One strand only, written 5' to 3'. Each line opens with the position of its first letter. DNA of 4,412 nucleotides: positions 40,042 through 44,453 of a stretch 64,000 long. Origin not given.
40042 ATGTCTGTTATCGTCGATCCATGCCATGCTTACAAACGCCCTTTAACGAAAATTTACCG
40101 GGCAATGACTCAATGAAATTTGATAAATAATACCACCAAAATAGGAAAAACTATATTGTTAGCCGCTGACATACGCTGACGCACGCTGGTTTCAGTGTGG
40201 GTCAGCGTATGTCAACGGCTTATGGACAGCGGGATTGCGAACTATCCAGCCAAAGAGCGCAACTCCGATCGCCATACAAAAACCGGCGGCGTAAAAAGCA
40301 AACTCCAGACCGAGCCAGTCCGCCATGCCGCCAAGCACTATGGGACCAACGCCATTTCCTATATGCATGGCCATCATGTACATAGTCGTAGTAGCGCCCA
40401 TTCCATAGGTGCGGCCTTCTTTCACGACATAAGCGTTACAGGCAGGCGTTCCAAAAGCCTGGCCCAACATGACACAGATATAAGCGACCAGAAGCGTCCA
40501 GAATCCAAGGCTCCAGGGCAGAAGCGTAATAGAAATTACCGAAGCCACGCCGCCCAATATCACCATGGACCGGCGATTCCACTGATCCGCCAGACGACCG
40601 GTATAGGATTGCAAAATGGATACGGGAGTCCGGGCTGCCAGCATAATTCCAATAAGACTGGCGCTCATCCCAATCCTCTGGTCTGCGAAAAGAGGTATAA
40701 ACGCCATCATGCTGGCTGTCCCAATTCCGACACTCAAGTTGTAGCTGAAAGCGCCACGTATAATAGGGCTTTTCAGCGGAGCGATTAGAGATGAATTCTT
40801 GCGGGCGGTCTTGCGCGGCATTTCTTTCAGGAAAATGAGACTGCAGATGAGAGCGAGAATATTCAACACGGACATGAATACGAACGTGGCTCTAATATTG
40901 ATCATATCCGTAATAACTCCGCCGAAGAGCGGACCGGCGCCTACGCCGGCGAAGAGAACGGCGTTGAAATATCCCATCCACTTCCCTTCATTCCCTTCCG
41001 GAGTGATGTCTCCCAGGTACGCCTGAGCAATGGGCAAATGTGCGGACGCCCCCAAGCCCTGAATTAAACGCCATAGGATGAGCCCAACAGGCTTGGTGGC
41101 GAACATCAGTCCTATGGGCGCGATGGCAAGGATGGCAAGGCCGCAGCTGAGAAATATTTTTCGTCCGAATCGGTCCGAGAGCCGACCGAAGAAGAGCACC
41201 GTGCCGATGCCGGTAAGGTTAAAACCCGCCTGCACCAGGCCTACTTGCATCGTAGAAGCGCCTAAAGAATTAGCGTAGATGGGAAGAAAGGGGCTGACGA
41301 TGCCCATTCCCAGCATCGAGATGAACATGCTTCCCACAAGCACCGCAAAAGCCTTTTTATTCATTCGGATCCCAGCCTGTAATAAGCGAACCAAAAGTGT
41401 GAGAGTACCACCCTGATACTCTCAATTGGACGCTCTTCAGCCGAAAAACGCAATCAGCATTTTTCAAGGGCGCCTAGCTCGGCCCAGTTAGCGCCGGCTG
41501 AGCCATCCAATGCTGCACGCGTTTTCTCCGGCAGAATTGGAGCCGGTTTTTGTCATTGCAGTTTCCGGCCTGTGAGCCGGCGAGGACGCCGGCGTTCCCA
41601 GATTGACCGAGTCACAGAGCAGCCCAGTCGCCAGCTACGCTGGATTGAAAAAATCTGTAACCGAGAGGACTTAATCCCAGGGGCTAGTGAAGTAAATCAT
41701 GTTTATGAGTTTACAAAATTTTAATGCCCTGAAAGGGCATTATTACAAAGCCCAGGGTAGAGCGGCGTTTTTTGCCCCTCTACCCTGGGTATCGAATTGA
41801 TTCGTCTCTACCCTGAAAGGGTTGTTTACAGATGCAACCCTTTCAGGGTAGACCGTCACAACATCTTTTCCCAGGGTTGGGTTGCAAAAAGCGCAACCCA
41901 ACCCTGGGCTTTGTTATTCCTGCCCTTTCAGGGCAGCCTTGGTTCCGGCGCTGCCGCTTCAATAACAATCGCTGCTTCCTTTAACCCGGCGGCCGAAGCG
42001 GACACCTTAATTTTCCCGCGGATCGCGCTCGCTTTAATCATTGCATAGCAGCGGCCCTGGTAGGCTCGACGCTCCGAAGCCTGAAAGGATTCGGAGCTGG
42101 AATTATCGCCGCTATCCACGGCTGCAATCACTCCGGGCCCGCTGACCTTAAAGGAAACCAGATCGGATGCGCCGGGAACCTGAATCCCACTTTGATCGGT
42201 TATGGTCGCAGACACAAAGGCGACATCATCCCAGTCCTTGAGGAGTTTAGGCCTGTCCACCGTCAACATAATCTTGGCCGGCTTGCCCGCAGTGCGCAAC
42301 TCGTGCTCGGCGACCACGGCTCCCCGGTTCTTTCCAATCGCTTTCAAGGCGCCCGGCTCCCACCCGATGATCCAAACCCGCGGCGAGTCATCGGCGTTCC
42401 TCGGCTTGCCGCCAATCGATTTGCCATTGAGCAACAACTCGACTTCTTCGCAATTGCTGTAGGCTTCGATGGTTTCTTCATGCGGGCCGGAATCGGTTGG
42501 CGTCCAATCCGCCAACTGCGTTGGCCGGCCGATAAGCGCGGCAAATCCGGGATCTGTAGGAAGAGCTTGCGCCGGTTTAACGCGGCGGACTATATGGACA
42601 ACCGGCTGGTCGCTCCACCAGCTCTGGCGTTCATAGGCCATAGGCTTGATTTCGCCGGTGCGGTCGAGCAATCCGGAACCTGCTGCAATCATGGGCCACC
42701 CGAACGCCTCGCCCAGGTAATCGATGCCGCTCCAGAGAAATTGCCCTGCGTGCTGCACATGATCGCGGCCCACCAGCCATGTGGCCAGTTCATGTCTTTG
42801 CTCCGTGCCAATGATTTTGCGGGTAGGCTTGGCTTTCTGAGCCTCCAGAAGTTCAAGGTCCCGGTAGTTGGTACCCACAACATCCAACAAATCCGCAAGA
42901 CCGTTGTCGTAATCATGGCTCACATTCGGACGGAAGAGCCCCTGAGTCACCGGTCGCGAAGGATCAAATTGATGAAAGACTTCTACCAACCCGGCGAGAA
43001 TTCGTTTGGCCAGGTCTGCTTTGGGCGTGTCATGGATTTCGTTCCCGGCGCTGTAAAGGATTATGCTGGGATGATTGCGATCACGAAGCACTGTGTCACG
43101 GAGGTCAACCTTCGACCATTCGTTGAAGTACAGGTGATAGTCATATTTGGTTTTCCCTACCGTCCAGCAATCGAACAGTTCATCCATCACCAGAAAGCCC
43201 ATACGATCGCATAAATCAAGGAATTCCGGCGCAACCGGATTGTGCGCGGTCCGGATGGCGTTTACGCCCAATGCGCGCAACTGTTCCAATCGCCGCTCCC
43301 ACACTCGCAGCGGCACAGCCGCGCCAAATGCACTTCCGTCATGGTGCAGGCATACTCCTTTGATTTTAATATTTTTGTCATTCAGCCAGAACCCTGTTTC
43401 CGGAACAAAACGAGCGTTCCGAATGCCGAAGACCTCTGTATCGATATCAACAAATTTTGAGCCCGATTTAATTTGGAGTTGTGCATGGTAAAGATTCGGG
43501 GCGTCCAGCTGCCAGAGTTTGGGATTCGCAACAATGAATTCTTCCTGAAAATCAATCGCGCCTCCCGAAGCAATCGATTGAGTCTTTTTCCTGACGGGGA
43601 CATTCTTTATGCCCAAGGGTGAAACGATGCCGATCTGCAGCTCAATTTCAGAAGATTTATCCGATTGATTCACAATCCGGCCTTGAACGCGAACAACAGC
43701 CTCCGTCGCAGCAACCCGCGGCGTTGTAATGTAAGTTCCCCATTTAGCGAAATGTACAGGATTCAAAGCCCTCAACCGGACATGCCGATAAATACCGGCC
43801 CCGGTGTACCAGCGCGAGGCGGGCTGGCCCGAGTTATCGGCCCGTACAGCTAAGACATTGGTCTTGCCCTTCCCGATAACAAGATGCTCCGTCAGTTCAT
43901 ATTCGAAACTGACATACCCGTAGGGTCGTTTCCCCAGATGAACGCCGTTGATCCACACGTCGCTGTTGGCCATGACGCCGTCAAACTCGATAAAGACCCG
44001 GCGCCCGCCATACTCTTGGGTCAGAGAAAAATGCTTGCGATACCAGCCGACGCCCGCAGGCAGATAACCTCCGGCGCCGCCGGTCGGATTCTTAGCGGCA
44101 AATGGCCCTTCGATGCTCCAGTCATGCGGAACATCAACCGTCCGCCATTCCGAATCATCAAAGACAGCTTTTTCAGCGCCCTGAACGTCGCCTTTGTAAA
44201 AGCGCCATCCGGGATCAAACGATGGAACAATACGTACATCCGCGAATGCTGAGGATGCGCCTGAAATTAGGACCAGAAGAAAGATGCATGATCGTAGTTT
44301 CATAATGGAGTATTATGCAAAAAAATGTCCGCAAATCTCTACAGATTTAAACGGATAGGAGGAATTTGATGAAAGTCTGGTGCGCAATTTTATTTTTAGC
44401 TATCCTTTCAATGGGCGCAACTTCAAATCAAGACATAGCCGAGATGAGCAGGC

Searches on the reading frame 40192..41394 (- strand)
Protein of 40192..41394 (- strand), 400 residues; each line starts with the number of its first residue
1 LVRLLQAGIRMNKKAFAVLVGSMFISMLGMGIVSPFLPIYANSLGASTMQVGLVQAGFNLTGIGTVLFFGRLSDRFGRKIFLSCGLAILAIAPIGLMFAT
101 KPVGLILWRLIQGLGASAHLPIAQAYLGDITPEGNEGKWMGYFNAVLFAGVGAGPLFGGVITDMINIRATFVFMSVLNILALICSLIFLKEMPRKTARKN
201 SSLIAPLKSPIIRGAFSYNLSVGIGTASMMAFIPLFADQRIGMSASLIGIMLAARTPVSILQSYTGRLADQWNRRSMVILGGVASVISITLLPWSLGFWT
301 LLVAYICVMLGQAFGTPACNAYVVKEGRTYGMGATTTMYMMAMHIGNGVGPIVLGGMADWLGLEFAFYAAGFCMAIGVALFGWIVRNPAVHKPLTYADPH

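Call 8: search_protein_families(library=pfam, proteins=[window:40192-41394:-])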
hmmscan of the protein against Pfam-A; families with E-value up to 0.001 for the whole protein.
window:40192-41394:- (400 aa): 4 families
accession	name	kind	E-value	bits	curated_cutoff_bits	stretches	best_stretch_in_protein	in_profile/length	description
PF07690.21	MFS_1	-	1.3e-56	192.5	33.4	2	21-253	3-245/347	Major Facilitator Superfamily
PF05977.19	MFS_3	-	4.6e-11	42.3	27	2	13-254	9-262/524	Transmembrane secretion effector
PF12832.13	MFS_1_like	-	6e-11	42.4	25.2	1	12-173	210-373/373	MFS_1 like family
PF00083.30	Sugar_tr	-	6.8e-10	38.8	22.3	1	43-194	40-196/452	Sugar (and other) transporter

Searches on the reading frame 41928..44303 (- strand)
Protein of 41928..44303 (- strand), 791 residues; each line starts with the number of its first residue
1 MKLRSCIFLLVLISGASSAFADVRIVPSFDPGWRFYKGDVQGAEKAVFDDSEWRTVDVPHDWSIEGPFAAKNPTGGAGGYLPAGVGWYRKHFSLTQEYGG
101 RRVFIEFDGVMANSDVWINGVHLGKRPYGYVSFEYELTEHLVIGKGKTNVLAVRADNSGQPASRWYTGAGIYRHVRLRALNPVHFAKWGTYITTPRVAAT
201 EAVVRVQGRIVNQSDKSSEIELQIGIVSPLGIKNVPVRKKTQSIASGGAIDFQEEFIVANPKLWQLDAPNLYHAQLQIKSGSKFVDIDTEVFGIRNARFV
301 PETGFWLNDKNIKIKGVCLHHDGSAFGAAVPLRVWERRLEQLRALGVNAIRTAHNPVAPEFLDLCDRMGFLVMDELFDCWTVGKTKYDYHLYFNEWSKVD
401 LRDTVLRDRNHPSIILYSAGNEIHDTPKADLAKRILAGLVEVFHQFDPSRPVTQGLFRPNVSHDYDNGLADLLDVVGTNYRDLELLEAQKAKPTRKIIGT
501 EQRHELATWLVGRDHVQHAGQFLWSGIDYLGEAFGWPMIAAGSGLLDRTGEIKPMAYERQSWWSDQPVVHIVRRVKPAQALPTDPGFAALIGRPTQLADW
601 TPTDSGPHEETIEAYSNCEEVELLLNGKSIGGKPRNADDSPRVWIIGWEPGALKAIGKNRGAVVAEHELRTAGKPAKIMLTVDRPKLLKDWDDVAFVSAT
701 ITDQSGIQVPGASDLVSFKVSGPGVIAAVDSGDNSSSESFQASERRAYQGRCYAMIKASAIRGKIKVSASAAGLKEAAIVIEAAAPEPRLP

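Call 8: search_protein_families(library=pfam, proteins=[window:41928-44303:-])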
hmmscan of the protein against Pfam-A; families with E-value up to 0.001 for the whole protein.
window:41928-44303:- (791 aa): 7 families
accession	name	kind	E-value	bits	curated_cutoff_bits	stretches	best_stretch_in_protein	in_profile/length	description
PF18565.7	Glyco_hydro2_C5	-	1.6e-29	102.2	32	1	678-779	1-102/103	Glycoside hydrolase family 2 C-terminal domain 5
PF02836.23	Glyco_hydro_2_C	-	8.5e-28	97.8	21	1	303-504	6-212/302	Glycosyl hydrolases family 2, TIM barrel domain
PF02837.24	Glyco_hydro_2_N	-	7.7e-24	84.9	28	1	28-178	3-166/169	Glycosyl hydrolases family 2, sugar binding domain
PF16355.11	DUF4982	-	1.4e-14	54.2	23.9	1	612-665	6-61/61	Domain of unknown function (DUF4982)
PF00703.27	Glyco_hydro_2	-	1.3e-13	52.1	23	1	191-295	6-109/109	Glycosyl hydrolases family 2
PF22666.2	Glyco_hydro_2_N2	-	1.6e-05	25.5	27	1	87-158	51-120/167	Glycosyl hydrolase 2 galactose-binding domain-like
PF13364.12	BetaGal_ABD2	-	0.00017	22.7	23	1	79-159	31-110/112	Beta-galactosidase second all-beta domain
